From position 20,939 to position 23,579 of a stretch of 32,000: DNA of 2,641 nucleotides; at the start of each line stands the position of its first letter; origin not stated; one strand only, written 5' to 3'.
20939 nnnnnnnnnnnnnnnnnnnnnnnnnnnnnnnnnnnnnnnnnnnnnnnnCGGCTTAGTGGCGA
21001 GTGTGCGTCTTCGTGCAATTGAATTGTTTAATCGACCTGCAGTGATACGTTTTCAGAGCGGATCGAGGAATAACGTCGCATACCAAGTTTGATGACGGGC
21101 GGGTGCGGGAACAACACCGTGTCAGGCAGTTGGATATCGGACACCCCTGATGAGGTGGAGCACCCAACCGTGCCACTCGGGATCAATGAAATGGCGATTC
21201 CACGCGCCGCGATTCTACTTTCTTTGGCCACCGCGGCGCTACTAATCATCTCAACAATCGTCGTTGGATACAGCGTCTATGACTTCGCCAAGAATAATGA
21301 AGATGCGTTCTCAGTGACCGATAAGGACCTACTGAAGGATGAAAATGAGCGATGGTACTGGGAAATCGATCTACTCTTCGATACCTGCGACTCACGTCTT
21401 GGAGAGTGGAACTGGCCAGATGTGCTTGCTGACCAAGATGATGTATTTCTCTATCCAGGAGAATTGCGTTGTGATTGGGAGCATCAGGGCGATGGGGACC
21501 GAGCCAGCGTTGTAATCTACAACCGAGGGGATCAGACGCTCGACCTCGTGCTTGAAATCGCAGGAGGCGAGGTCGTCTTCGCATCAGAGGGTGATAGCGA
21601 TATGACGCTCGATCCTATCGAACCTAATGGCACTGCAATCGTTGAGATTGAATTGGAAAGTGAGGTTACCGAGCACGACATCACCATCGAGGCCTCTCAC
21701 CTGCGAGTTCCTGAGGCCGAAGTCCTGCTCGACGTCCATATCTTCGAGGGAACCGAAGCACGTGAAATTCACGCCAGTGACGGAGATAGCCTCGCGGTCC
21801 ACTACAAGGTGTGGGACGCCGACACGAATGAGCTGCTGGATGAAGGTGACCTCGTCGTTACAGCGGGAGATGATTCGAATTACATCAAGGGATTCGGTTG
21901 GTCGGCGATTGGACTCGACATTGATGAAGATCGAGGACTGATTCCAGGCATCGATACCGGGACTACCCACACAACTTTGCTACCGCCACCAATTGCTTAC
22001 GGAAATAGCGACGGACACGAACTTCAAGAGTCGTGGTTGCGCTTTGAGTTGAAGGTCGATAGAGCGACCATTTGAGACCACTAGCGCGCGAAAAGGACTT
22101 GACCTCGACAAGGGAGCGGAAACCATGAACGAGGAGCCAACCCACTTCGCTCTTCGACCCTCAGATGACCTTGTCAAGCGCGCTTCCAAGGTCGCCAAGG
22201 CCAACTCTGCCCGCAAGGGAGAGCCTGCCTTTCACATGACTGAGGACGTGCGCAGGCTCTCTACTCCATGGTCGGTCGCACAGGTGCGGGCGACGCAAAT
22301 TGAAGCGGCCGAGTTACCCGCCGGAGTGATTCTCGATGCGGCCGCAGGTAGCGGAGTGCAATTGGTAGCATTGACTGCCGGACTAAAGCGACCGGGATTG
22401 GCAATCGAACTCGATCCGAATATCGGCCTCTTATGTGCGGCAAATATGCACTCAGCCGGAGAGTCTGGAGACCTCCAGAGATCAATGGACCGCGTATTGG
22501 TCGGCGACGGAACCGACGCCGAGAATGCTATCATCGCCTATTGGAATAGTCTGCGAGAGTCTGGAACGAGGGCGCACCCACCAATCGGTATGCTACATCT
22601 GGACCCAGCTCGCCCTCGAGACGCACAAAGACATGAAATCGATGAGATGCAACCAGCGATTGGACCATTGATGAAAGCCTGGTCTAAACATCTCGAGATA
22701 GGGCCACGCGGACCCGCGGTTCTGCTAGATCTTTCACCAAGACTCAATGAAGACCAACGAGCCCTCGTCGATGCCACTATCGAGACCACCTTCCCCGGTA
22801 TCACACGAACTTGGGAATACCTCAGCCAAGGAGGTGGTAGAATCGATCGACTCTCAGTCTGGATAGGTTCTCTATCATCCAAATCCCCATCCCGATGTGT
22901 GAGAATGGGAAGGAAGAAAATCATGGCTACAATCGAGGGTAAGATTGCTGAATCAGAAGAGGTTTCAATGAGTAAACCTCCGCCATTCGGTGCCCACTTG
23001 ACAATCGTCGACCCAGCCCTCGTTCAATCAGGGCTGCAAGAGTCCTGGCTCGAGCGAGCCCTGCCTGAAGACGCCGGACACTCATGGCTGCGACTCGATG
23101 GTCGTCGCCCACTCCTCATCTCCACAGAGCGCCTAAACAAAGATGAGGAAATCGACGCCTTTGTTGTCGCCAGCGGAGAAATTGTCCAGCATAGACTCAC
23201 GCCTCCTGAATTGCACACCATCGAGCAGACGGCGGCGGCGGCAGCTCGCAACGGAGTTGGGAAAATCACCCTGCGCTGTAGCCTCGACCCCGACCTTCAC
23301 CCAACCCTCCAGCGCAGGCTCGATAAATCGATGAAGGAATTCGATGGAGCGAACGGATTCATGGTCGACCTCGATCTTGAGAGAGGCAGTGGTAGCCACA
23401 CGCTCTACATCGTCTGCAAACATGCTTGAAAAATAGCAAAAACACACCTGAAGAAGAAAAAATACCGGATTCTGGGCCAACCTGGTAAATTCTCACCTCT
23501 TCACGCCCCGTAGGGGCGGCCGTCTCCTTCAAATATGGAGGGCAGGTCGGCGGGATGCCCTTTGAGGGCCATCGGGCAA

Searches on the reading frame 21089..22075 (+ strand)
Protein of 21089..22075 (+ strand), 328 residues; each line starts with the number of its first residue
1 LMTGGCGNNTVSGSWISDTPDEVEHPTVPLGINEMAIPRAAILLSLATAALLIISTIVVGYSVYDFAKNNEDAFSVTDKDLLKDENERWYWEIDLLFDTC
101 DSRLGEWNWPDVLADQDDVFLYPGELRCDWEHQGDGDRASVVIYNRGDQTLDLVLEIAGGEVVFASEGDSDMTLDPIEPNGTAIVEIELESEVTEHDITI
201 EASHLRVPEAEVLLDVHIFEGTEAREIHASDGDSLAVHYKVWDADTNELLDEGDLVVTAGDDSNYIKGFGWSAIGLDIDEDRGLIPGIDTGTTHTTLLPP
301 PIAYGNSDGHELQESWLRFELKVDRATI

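Call 5: search_protein_families(library=pfam, proteins=[window:21089-22075:+], max_evalue=0.01)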
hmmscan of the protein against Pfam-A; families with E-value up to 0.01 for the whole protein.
window:21089-22075:+ (328 aa): 0 families

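Call 6: search_protein_families(library=ncbifam, proteins=[window:21089-22075:+], max_evalue=0.01)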
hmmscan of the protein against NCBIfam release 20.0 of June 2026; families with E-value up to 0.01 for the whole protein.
window:21089-22075:+ (328 aa): 0 families

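Call 41: search_protein_families(library=pfam, proteins=[window:21089-22075:+], max_evalue=10)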
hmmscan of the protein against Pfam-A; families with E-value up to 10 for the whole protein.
window:21089-22075:+ (328 aa): 2 families
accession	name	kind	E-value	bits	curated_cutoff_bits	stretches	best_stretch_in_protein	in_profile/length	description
PF00254.34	FKBP_C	-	0.042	14.6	21.1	1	228-322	4-92/94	FKBP-type peptidyl-prolyl cis-trans isomerase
PF19912.4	DUF6385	-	0.25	11.8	26.8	1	139-171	8-39/82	Domain of unknown function (DUF6385)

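Call 90: search_solved_structures(query=A7, max_evalue=1)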
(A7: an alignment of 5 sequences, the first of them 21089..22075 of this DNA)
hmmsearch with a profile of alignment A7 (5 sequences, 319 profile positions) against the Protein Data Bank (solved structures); distinct sequences matched with E-value up to 1: 11.
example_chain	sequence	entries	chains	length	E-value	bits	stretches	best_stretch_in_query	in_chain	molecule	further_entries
8bl3_A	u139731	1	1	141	0.0014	20.9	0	200-232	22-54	scIg12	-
8bl6_A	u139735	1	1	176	0.0027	19.9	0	200-232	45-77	dIG14-scdim-EF62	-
5i98_A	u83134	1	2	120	0.17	14.1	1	217-298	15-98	FK506-binding protein 1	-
5hw8_A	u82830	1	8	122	0.17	14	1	217-298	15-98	FK506-binding protein 1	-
6tz6_C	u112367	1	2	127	0.22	13.6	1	210-298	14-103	FK506-binding protein 1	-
5htg_A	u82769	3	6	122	0.23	13.6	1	217-298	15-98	FK506-binding protein 1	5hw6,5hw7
3jxv_A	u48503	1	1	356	0.26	13.4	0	241-301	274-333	70 kDa peptidyl-prolyl isomerase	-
3jym_A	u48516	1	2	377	0.29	13.3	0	242-301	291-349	FK506-binding protein (FKBP) from wheat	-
7skp_A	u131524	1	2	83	0.81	11.8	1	200-232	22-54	De novo synthetic protein DIG14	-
7f2j_A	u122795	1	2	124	0.86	11.7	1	276-317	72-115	Peptidyl-prolyl cis-trans isomerase FKBP53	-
7f0u_A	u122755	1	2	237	0.92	11.6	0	208-246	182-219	papain-like protease 2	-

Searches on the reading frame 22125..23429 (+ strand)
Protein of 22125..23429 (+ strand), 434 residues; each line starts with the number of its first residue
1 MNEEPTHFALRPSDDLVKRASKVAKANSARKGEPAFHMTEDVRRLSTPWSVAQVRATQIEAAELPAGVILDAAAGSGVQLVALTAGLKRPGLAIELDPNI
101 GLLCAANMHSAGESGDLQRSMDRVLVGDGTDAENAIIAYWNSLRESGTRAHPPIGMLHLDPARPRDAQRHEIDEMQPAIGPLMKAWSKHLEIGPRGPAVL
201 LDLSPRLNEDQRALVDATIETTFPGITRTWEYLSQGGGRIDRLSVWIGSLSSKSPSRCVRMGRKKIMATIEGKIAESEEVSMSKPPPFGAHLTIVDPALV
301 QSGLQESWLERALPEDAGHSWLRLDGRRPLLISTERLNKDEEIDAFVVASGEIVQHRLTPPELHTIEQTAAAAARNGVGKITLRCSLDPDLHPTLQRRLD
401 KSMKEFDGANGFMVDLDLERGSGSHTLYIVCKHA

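Call 5: search_protein_families(library=pfam, proteins=[window:22125-23429:+], max_evalue=0.01)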
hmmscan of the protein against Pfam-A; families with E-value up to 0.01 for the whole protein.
window:22125-23429:+ (434 aa): 0 families

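Call 6: search_protein_families(library=ncbifam, proteins=[window:22125-23429:+], max_evalue=0.01)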
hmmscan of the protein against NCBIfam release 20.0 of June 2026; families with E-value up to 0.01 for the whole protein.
window:22125-23429:+ (434 aa): 0 families

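Call 41: search_protein_families(library=pfam, proteins=[window:22125-23429:+], max_evalue=10)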
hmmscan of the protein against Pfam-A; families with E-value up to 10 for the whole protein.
window:22125-23429:+ (434 aa): 0 families

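Call 42: search_solved_structures(query=window:22125-23429:+, max_evalue=1)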
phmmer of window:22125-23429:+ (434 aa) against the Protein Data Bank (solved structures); distinct sequences matched with E-value up to 1: 2.
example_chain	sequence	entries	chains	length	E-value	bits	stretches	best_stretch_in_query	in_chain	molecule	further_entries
7zph_A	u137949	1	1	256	0.2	14.1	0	45-95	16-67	Pizza6-TNK-RSH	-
4ki3_A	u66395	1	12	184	0.85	12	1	272-361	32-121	Outer-membrane lipoprotein carrier protein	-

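Call 89: search_solved_structures(query=A6, max_evalue=1)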
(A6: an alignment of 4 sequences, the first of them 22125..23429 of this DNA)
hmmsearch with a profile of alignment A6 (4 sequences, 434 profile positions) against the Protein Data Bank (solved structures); distinct sequences matched with E-value up to 1: 3.
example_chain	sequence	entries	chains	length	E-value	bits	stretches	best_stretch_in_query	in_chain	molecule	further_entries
7zph_A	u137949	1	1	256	0.045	15.7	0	45-99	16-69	Pizza6-TNK-RSH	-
3tlj_A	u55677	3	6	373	0.43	12.4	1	54-112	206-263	tRNA (guanine N2-)-methyltransferase Trm14 | Crystal structure of Trm14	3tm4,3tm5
6s6f_A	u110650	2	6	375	0.44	12.4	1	190-242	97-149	Citrate synthase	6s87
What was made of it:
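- Tried and rejected: Neighbours as clues: p434 and p328 profiles against PDB gave only sub-threshold Trm14 and FKBP hits (calls 89, 90).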
